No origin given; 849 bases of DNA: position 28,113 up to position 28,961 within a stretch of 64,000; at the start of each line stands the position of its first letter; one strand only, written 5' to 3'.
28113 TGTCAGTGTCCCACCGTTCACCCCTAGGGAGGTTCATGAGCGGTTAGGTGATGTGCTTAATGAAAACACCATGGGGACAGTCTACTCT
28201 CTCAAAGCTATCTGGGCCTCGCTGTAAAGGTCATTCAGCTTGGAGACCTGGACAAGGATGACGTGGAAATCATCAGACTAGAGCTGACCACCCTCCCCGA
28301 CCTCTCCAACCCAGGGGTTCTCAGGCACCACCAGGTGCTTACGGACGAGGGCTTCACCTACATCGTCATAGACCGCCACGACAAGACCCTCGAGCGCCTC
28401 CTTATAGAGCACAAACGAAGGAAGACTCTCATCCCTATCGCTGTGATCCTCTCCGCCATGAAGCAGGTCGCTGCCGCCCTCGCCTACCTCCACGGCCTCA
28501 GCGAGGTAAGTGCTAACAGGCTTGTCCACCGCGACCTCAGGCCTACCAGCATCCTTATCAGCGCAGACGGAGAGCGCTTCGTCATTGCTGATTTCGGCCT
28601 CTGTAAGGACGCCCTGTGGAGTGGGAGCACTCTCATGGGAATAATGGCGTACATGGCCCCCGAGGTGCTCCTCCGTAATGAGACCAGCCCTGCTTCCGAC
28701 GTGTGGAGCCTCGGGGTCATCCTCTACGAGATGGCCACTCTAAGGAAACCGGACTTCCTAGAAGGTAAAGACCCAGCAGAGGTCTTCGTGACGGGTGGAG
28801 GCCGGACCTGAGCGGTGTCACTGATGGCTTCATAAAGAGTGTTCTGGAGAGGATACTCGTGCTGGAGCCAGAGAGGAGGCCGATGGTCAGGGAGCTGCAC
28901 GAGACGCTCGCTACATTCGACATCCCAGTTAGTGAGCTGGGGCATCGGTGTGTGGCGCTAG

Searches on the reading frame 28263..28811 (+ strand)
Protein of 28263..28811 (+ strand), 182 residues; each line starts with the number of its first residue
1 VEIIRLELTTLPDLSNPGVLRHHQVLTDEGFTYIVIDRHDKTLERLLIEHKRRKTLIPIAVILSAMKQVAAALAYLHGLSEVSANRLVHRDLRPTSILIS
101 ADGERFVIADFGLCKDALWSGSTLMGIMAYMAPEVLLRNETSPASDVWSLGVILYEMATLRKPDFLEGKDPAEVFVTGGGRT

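Call 46: search_protein_families(library=pfam, proteins=[window:28263-28811:+], max_evalue=0.01)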
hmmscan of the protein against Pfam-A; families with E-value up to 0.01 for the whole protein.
window:28263-28811:+ (182 aa): 2 families
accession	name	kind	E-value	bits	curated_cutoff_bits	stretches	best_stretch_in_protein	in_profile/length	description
PF00069.31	Pkinase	-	1.1e-28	100.9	31.7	1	4-163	45-196/263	Protein kinase domain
PF07714.23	PK_Tyr_Ser-Thr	-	1.1e-21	77.7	23.1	1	7-164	51-204/258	Protein tyrosine and serine/threonine kinase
